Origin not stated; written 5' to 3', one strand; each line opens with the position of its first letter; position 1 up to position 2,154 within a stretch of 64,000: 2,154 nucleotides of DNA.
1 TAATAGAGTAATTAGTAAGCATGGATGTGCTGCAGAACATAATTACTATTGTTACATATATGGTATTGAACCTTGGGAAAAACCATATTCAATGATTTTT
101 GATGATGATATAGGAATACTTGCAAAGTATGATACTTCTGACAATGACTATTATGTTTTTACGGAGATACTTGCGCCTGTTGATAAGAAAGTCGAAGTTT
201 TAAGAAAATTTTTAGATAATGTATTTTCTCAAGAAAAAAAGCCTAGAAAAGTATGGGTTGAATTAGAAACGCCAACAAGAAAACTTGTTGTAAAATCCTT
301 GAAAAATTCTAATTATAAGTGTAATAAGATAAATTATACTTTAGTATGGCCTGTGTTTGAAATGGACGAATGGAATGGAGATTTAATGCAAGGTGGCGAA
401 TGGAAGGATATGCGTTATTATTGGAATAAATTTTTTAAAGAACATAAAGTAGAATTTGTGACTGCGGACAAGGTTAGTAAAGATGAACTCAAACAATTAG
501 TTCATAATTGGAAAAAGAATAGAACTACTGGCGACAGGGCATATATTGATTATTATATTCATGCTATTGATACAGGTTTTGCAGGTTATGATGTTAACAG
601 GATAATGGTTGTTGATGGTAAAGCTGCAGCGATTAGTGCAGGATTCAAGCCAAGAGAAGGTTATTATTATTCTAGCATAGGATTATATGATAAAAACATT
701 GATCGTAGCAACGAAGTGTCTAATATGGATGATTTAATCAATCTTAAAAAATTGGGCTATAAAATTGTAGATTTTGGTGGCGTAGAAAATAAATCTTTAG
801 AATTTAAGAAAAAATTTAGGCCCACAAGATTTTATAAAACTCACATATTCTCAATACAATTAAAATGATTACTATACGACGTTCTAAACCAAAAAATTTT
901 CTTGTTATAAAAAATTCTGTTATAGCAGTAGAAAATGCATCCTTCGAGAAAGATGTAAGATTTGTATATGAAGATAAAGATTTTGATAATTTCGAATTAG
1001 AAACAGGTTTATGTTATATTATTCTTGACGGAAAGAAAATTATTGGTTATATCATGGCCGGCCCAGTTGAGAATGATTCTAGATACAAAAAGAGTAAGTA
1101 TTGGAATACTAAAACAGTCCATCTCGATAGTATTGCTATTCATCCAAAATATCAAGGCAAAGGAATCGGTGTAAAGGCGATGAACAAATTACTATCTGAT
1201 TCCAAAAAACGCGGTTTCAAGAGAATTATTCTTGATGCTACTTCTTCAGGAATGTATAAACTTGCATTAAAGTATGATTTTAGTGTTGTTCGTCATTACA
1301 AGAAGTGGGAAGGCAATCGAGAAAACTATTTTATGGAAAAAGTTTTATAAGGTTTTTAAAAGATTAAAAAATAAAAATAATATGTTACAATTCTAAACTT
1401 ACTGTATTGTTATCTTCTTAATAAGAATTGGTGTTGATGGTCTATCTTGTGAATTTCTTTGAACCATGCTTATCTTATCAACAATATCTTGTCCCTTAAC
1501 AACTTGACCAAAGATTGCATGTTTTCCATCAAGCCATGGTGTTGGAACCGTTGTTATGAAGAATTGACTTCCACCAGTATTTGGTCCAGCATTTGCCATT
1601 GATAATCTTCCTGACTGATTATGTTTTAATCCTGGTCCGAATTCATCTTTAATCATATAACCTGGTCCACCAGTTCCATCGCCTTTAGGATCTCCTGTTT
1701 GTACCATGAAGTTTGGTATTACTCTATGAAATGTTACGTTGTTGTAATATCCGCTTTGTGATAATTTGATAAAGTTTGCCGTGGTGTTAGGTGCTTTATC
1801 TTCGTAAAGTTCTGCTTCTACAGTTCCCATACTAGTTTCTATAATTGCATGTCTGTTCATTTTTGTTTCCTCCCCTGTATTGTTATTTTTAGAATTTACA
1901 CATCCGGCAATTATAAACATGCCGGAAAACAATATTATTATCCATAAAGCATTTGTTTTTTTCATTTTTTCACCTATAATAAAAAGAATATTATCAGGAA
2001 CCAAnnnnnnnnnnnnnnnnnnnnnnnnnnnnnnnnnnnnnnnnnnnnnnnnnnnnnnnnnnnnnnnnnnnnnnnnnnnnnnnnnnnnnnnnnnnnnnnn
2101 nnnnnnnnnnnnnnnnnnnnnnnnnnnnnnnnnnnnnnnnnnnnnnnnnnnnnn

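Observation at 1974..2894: Pentameric ligand-gated ion channel (Cys-loop receptor) homologue in an archaeal genome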

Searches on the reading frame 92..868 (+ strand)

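Call 3: search_protein_families(library=pfam, proteins=[window:92-868:+], max_evalue=1)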
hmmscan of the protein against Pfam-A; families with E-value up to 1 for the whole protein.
window:92-868:+ (258 aa): 4 families
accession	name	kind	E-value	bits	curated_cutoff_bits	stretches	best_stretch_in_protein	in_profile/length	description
PF21733.3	Death_3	-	0.05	14.1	27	0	32-52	7-27/106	Death domain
PF13480.13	Acetyltransf_6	-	0.055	14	22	1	105-231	5-137/143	Acetyltransferase (GNAT) domain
PF22007.2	DUF6930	-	0.14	12.8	27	1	18-57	47-87/123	Domain of unknown function (DUF6930)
PF14806.11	Coatomer_b_Cpla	-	0.17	12.3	32.7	1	75-156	21-99/128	Coatomer beta subunit appendage platform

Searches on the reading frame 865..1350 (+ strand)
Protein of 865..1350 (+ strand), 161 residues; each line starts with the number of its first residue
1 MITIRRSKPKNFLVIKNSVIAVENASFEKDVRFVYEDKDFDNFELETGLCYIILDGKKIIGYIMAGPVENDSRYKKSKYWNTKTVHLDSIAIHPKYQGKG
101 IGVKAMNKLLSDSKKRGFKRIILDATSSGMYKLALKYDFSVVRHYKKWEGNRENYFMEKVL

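Call 3: search_protein_families(library=pfam, proteins=[window:865-1350:+], max_evalue=1)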
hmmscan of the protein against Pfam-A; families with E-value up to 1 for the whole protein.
window:865-1350:+ (161 aa): 8 families
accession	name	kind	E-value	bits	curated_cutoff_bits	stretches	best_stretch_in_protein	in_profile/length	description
PF00583.31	Acetyltransf_1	-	5e-16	59.5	20.7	1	32-131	17-111/116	Acetyltransferase (GNAT) family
PF13508.13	Acetyltransf_7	-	3.9e-09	37.2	27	1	48-124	3-68/84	Acetyltransferase (GNAT) domain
PF13673.13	Acetyltransf_10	-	4.5e-05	23.9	23.6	1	47-126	30-95/128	Acetyltransferase (GNAT) domain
PF13527.13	Acetyltransf_9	-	0.00014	22.3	25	1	18-132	12-120/127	Acetyltransferase (GNAT) domain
PF13302.13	Acetyltransf_3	-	0.0059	17.7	25.4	1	38-122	44-118/138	Acetyltransferase (GNAT) domain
PF14542.12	Acetyltransf_CG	-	0.0083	16.7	30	1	81-119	21-59/80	GCN5-related N-acetyl-transferase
PF12746.13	GNAT_acetyltran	-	0.016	15.3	26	1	38-146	148-241/243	GNAT acetyltransferase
PF17013.11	Acetyltransf_15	-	0.028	14.3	35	1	56-115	45-103/210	Putative acetyl-transferase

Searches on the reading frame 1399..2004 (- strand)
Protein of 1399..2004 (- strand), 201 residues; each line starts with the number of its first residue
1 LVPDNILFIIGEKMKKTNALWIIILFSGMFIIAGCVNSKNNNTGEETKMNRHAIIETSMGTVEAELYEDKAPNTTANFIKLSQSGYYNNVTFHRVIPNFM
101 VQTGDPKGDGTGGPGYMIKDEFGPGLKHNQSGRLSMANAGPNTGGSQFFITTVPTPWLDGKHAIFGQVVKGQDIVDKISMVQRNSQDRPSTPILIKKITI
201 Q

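Call 3: search_protein_families(library=pfam, proteins=[window:1399-2004:-], max_evalue=1)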
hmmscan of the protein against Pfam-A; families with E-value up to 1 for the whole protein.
window:1399-2004:- (201 aa): 2 families
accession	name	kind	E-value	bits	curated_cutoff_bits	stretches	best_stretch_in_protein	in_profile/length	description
PF00160.26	Pro_isomerase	-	1e-51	175.8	21.7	1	54-199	3-158/159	Cyclophilin type peptidyl-prolyl cis-trans isomerase/CLD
PF24155.1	DUF7406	-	0.24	11.8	28.4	0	38-65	6-33/52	Domain of unknown function (DUF7406)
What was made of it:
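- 1399..1965 (-): Downstream cyclophilin-type PPIase (188 aa from ATG 1965) with a lipobox (IIAGC). It starts 8 nt after the channel's stop codon, and an AGGTGA Shine-Dalgarno-like motif overlaps that stop. It is probably co-transcribed here but is probably not a functional partner. Pfam Pro_isomerase 1e-51 (call 3).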

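Call 4: search_protein_families(library=ncbifam, proteins=[window:1399-2004:-], max_evalue=1)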
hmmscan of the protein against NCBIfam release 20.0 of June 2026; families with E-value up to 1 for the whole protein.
window:1399-2004:- (201 aa): 2 families
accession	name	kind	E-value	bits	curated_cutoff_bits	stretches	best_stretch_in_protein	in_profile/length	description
NF008151.0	PRK10903.1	equivalog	3.6e-31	108.1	308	1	46-197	24-185/190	peptidylprolyl isomerase A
NF008057.0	PRK10791.1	equivalog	8.9e-21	74.3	297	1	55-200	4-162/164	peptidylprolyl isomerase B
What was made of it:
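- Pfam and NCBIfam scores are below the curated cut-offs (calls 3, 4).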
